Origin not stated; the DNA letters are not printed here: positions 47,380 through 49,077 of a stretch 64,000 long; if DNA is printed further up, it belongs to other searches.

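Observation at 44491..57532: Unusual 13-kb sugar-modification cluster with two TPP-dependent C2-transfer modules and a B12-radical-SAM enzyme, wedged inside a dap/lys operon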

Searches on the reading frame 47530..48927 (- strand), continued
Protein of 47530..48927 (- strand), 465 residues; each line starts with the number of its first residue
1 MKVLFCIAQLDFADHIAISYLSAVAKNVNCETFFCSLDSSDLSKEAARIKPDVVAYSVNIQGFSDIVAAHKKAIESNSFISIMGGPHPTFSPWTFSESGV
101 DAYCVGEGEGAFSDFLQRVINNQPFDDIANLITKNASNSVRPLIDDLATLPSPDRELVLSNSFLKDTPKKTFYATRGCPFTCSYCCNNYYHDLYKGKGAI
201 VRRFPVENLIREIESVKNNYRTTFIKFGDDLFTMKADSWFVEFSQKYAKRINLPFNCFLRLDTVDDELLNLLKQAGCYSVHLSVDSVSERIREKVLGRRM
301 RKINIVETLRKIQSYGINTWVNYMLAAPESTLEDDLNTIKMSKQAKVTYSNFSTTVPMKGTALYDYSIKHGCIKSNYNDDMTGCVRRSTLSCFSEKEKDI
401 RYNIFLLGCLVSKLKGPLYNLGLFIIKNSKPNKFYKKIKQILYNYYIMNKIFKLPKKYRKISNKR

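Call 16: find_related_loci(query=A1, collection=genome_contigs, flank=10000)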
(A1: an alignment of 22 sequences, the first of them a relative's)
Query A1 (465 aa) in genome_contigs; peptide patterns used: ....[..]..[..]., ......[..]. (x = any residue, [..] = any of these).
39 stretches matched a pattern; 37 encode a relative of the query (tblastn E <= 1e-3); 36 distinct loci.
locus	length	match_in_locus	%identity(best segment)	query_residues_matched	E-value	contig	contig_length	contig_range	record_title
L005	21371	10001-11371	64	1-456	0e+0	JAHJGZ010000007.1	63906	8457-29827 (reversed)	MAG: Candidatus Omnitrophota bacterium isolate Modern_marine_glass_biofilm.mb.92 Modern_marine_glas.mb.92_k141_35718, wh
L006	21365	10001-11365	64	1-454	0e+0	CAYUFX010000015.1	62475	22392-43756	MAG TPA_asm: uncultured Pirellulales bacterium isolate binchicken_co89_457 genome assembly, contig: NODE_526_length_6247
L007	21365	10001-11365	63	1-454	0e+0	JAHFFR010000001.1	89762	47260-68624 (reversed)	MAG: Candidatus Omnitrophota bacterium isolate nzgw297 NODE_202_length_89763_cov_15.081535, whole genome shotgun sequenc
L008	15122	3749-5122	62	1-457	0e+0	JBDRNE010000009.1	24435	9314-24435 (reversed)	MAG: Candidatus Omnitrophota bacterium isolate MEGAHIT-group-1.87 k141_3556323, whole genome shotgun sequence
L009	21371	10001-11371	62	1-456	0e+0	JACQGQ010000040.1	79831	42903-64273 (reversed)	MAG: Chloroflexi bacterium isolate NC_groundwater_1077_Ag_S2p5_52_104 S_2p5_S6_coassembly_k141_2389458, whole genome sho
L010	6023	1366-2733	61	1-455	0e+0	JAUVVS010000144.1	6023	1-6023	MAG: Deltaproteobacteria bacterium isolate CSMAG_1170 CSMAG_1170_k127_7418695_length_6023_cov_11.9795, whole genome shot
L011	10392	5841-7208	63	1-456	0e+0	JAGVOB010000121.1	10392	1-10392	MAG: Candidatus Omnitrophota bacterium isolate DeMMO3_15 c_000000089725, whole genome shotgun sequence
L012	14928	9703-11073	61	1-456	0e+0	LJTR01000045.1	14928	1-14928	MAG: Phycisphaerae bacterium SG8_4 WOR_8-12_3673, whole genome shotgun sequence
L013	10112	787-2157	63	1-456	0e+0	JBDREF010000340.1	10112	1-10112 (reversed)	MAG: Planctomycetota bacterium isolate MEGAHIT-group-1.301 k141_6529980, whole genome shotgun sequence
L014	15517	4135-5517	61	1-460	0e+0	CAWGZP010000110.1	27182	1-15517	MAG: uncultured delta proteobacterium isolate MFD02138.bin.2.17 genome assembly, contig: contig_139441, whole genome sho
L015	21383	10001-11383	62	1-460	0e+0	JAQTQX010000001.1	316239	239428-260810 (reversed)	MAG: Desulfuromonadaceae bacterium isolate STB_15 NODE_68_length_316239_cov_6.273710_Sandtown_B, whole genome shotgun se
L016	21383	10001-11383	61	1-460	0e+0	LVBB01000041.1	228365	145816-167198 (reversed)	MAG: Phycisphaerales bacterium Planc_01 Planc_01_contig_1799, whole genome shotgun sequence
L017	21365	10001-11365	62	1-454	0e+0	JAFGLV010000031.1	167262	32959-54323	MAG: Sedimentisphaerales bacterium isolate Zod_Metabat.417 k87_2180821, whole genome shotgun sequence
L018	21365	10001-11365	59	1-454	0e+0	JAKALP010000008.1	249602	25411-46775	MAG: Deltaproteobacteria bacterium isolate WY5.bin12 NODE_50_length_249602_cov_2.660515, whole genome shotgun sequence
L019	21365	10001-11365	62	1-454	0e+0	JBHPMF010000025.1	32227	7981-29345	Elusimicrobiota bacterium isolate SAG AM-324-K15 AM-324-K15_NODE_26, whole genome shotgun sequence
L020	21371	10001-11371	60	1-456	0e+0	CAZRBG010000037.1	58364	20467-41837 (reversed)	MAG TPA_asm: uncultured Pirellulales bacterium isolate binchicken_co17_49 genome assembly, contig: NODE_1657_length_5836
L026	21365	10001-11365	61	1-454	0e+0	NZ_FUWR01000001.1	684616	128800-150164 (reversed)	Trichlorobacter thiogenes strain ATCC BAA-34, whole genome shotgun sequence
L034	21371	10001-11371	56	1-456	1e-173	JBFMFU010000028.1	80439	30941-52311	MAG: Thermodesulfobacteriota bacterium isolate MAG279 MAG279_28, whole genome shotgun sequence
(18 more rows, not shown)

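Call 27: search_solved_structures(query=window:47530-48927:-, max_evalue=0.001)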
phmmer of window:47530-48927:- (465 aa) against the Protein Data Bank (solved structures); distinct sequences matched with E-value up to 0.001: 2.
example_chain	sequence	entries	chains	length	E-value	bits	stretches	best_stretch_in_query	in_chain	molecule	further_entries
6fd2_B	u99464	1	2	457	6.9e-14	54.8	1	141-378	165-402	Putative apramycin biosynthetic oxidoreductase 4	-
7kdx_A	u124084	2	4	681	8.7e-06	28.1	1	49-186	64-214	Methyltransferase TokK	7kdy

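Call 40: search_protein_families(library=pfam, proteins=[L003:14063-14989:+, L005:3426-4541:+, L014:9137-9709:+, L001:15669-16376:+, L006:9057-9947:+, L006:13472-14386:+], max_evalue=0.001)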
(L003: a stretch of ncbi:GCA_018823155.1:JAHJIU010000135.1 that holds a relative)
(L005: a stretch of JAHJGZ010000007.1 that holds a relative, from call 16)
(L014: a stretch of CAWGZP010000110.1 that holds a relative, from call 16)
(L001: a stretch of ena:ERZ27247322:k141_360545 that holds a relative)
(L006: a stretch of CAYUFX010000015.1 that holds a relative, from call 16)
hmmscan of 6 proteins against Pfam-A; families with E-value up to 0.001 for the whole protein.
L003:14063-14989:+ (308 aa): 3 families
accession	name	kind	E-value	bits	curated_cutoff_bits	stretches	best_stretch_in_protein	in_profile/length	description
PF13649.12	Methyltransf_25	-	5.3e-05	24.3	27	1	139-187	1-49/97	Methyltransferase domain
PF13847.12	Methyltransf_31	-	0.00012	22.2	27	1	136-181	4-48/145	Methyltransferase domain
PF08242.18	Methyltransf_12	-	0.00014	22.9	30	1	141-180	2-42/98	Methyltransferase domain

L005:3426-4541:+ (371 aa): 1 family
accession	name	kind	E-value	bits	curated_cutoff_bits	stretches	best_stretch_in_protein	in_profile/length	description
PF00248.27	Aldo_ket_red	-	2.1e-59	201.4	24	1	31-270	18-288/291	Aldo/keto reductase family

L014:9137-9709:+ (190 aa): 1 family
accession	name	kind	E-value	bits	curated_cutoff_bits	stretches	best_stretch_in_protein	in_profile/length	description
PF00293.34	NUDIX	-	3.9e-13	50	21.1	1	48-155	6-118/134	NUDIX domain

L001:15669-16376:+ (235 aa): 2 families
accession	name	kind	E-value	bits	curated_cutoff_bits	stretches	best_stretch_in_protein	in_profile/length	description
PF00483.29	NTP_transferase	-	5.3e-37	128.1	21.2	1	2-219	1-235/245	Nucleotidyl transferase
PF12804.13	NTP_transf_3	-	3.2e-13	50.6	27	1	3-134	1-123/160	MobA-like NTP transferase domain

L006:9057-9947:+ (296 aa): 0 families

L006:13472-14386:+ (304 aa): 3 families
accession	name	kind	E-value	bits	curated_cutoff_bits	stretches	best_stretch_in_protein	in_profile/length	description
PF00535.33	Glycos_transf_2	-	2.2e-26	93.2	23.3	1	40-158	1-122/168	Glycosyl transferase family 2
PF13641.12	Glyco_tranf_2_3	-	4.6e-10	40.3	27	1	44-228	8-208/230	Glycosyltransferase like family 2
PF10111.15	Glyco_tranf_2_2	-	8.9e-09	35.7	27.3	1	45-137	6-104/276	Glycosyltransferase like family 2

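Call 52: search_protein_families(library=ncbifam, proteins=[L001:15669-16376:+, L034:14830-15342:+, L003:15008-15787:+, L001:5844-6431:+], max_evalue=0.00001)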
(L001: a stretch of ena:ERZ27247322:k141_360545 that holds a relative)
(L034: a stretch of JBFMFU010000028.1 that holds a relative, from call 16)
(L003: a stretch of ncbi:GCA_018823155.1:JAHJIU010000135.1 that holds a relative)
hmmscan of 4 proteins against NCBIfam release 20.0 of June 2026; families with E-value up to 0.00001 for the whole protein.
L001:15669-16376:+ (235 aa): 29 families (the best 25 are shown)
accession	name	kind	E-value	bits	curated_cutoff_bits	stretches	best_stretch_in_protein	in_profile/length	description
NF049965.1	GlMnHpPGnyltfHddC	equivalog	1.2e-59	201.7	300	1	1-223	1-218/221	D-glycero-D-manno-heptose 1-phosphate guanosyltransferase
NF052502.1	man1P_GTase_Rv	exception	6.5e-54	183.1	440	1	2-219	2-223/352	mannose-1-phosphate guanylyltransferase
TIGR03992.1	Arch_glmU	subfamily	2.1e-40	138.8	292.1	1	1-187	1-182/393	bifunctional sugar-1-phosphate nucleotidylyltransferase/acetyltransferase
NF045761.1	NAMPUrTaseMurU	equivalog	9.3e-34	117.2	250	1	1-218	1-219/226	N-acetylmuramate alpha-1-phosphate uridylyltransferase MurU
TIGR02623.1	G1P_cyt_trans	equivalog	8.9e-31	107.3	300.25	2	1-65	1-65/255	glucose-1-phosphate cytidylyltransferase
NF041313.1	UDPGP_AglF_Halo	equivalog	3.9e-28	98.5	400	1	1-177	1-178/234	UTP--glucose-1-phosphate uridylyltransferase AglF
TIGR01208.1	rmlA_long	equivalog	6.4e-28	97.6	320.25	1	2-181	1-182/353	glucose-1-phosphate thymidylyltransferase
TIGR01207.1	rmlA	equivalog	2.7e-25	89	360.65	1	2-179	1-181/286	glucose-1-phosphate thymidylyltransferase RfbA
NF012024.0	PRK15480.1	equivalog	8.2e-22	77.6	588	1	2-176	5-182/292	glucose-1-phosphate thymidylyltransferase RfbA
NF041173.1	Sug_nt_acttase_Thmprot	equivalog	1e-21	77.4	600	1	1-183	1-178/405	bifunctional sugar-1-phosphate nucleotidylyltransferase/acetyltransferase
TIGR01173.1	glmU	equivalog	2.6e-20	72.7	366.85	1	1-177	1-177/452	bifunctional UDP-N-acetylglucosamine diphosphorylase/glucosamine-1-phosphate N-acetyltransferase GlmU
NF003670.0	PRK05293.1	equivalog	3.8e-19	68.9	470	1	3-177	7-200/382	glucose-1-phosphate adenylyltransferase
NF010934.1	PRK14354.1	equivalog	1e-17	63.9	450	1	3-176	2-175/447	bifunctional UDP-N-acetylglucosamine diphosphorylase/glucosamine-1-phosphate N-acetyltransferase GlmU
NF010940.0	PRK14360.1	equivalog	1.1e-16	60.5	602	1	4-176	5-180/452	bifunctional UDP-N-acetylglucosamine diphosphorylase/glucosamine-1-phosphate N-acetyltransferase GlmU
TIGR02091.1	glgC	equivalog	4e-16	59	424.9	1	2-176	2-201/364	glucose-1-phosphate adenylyltransferase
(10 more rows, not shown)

L034:14830-15342:+ (171 aa): 13 families
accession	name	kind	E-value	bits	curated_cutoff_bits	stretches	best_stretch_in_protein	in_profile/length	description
NF006506.0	PRK08942.1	equivalog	4.1e-49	166.6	178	1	1-167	5-173/182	D-glycero-beta-D-manno-heptose 1,7-bisphosphate 7-phosphatase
TIGR01656.1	Histidinol-ppas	subfamily_domain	3.8e-42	143.7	84.15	1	2-140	3-145/149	histidinol-phosphate phosphatase domain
TIGR01662.1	HAD-SF-IIIA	subfamily_domain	1.2e-37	129.2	44.6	1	1-143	2-140/141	HAD-IIIA family hydrolase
TIGR00213.1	GmhB_yaeD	subfamily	3.2e-34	118.1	149.6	1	2-165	4-172/176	D-glycero-beta-D-manno-heptose 1,7-bisphosphate 7-phosphatase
NF003937.0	PRK05446.1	equivalog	1.1e-30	106.9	443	1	2-142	6-149/355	bifunctional histidinol-phosphatase/imidazoleglycerol-phosphate dehydratase HisB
TIGR01261.1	hisB_Nterm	equivalog_domain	3e-29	101.6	140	1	2-141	4-146/161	histidinol-phosphatase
NF005264.0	PRK06769.1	equivalog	3.5e-27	95.3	217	1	2-160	7-156/175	HAD-IIIA family hydrolase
NF050049.1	HBPPhtaseGmhB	domain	9.7e-26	90.6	250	1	2-157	6-158/171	D-glycero-alpha-D-manno-heptose-1,7-bisphosphate 7-phosphatase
TIGR01460.1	HAD-SF-IIA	subfamily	5.6e-08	32.9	100.15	0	3-51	2-41/246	HAD-IIA family hydrolase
TIGR01668.1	YqeG_hyp_ppase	hypoth_equivalog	9.1e-08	31.8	89.1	1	2-144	28-138/170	YqeG family HAD IIIA-type phosphatase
TIGR02253.1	CTE7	subfamily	3.2e-07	30.3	169.75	1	92-166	144-219/221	TIGR02253 family HAD-type hydrolase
NF009695.0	PRK13222.1-2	equivalog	2.1e-06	27.4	225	0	95-170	147-221/226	phosphoglycolate phosphatase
TIGR01452.1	PGP_euk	subfamily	3.2e-06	26.8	201.95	0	92-151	196-255/279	phosphoglycolate/pyridoxal phosphate family phosphatase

L003:15008-15787:+ (259 aa): 218 families (the best 25 are shown)
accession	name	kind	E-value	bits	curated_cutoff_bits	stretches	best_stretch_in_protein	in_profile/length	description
NF005559.1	PRK07231.1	subfamily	4.4e-53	180.3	215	1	5-255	2-247/249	glucose 1-dehydrogenase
NF009466.0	PRK12826.1-2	subfamily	3.1e-49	167.7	222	1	7-256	3-245/248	3-oxoacyl-ACP reductase FabG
NF004778.0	PRK06124.1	equivalog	1.4e-46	159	303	1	3-257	7-254/256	SDR family oxidoreductase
TIGR01830.1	3oxo_ACP_reduc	equivalog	2.1e-46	158.5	297.75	1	10-254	1-237/239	3-oxoacyl-[acyl-carrier-protein] reductase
NF006693.0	PRK09242.1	equivalog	7.2e-46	156.4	328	1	4-256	7-254/258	SDR family oxidoreductase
NF006070.0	PRK08213.1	subfamily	8.3e-46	156.6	279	1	3-256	8-257/259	gluconate 5-dehydrogenase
NF009468.0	PRK12826.1-4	equivalog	3e-44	151.6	318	1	4-255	4-247/256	SDR family oxidoreductase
NF052558.1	MBtsdlDhBudC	equivalog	3.6e-44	151.2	270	1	6-256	2-242/250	meso-2,3-butanediol dehydrogenase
NF005095.0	PRK06523.1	subfamily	3.7e-44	151.2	231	1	3-256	6-258/261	oxidoreductase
NF004198.0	PRK05653.1-3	equivalog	4.6e-44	150.7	296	1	5-255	5-246/248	3-oxoacyl-ACP reductase FabG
NF004197.0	PRK05653.1-1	equivalog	7.5e-44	150.2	332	1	1-254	1-245/249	3-oxoacyl-ACP reductase FabG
NF004202.0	PRK05653.2-2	equivalog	1e-42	146.5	333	1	4-255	4-247/259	3-oxoacyl-ACP reductase FabG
NF004791.0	PRK06138.1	equivalog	2.3e-42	145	312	1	4-256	2-250/252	SDR family oxidoreductase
NF004818.0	PRK06172.1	equivalog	3.4e-42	144.5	336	1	1-255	1-250/253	SDR family oxidoreductase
NF009464.0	PRK12824.1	subfamily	1.5e-41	142.7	269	1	7-254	2-241/245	3-oxoacyl-ACP reductase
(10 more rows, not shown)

L001:5844-6431:+ (195 aa): 3 families
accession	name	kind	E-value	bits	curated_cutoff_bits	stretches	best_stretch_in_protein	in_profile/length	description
NF008736.0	PRK11762.1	equivalog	3.4e-08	33.2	169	1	21-112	21-111/186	ADP compounds hydrolase NudE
NF008044.0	PRK10776.1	equivalog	1.7e-06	27.9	148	1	58-115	15-71/130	8-oxo-dGTP diphosphatase MutT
TIGR00586.1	mutt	equivalog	7.3e-06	26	97.9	0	50-115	6-72/129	8-oxo-dGTP diphosphatase MutT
